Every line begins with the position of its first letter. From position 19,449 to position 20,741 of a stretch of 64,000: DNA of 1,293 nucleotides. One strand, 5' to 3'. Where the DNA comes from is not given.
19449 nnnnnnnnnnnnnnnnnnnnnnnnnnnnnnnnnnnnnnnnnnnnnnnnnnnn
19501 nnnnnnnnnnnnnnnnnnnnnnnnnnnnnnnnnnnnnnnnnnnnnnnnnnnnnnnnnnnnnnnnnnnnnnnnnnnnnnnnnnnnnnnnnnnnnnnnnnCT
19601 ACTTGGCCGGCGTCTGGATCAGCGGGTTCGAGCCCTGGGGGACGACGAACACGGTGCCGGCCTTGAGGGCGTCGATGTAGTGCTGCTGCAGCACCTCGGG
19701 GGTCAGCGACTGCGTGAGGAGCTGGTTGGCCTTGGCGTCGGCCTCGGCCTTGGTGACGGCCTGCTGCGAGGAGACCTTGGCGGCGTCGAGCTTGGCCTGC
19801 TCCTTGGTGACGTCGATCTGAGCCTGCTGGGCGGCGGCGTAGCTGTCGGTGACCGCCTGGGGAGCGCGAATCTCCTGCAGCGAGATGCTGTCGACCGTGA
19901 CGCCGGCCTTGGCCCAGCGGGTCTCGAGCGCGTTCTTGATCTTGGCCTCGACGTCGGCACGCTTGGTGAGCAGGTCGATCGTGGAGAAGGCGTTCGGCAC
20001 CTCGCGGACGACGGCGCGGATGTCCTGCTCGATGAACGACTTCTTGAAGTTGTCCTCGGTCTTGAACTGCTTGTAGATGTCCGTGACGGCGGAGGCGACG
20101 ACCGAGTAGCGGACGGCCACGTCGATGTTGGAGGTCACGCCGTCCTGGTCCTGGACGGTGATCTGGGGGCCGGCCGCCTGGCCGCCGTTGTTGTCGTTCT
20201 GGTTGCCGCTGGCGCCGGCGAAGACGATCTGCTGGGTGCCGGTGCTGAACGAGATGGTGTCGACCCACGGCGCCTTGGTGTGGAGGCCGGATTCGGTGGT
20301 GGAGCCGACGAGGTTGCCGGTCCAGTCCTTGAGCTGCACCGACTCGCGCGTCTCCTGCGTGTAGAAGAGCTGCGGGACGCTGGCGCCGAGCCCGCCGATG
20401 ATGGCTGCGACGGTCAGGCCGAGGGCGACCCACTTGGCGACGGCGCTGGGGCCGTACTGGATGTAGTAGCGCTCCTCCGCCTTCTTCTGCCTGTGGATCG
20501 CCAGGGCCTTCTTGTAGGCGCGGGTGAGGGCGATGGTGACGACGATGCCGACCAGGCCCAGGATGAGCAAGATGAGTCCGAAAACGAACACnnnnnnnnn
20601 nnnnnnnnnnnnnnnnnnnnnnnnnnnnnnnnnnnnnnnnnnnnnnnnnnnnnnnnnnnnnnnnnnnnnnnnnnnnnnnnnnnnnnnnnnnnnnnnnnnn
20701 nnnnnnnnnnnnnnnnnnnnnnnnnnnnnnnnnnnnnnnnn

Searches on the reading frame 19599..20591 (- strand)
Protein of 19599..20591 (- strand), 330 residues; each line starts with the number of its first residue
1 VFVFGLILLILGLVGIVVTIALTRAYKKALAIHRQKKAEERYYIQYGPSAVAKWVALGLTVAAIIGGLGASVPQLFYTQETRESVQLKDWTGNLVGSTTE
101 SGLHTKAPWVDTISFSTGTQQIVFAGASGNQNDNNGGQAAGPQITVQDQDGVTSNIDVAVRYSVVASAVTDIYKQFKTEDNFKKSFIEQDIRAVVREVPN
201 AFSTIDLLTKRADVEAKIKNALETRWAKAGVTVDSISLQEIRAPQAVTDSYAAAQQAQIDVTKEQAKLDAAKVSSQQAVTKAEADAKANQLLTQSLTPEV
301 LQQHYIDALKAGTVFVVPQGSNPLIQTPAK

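Call 26: search_protein_families(library=phrogs, proteins=[window:19599-20591:-], max_evalue=0.001)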
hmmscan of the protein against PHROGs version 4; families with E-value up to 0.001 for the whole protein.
window:19599-20591:- (330 aa): 2 families
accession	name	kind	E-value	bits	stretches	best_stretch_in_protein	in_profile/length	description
phrog_200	-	other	1.6e-41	143.7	1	6-328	49-360/379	lipoprotein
phrog_11227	-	other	9.5e-08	33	1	252-317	48-118/138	protease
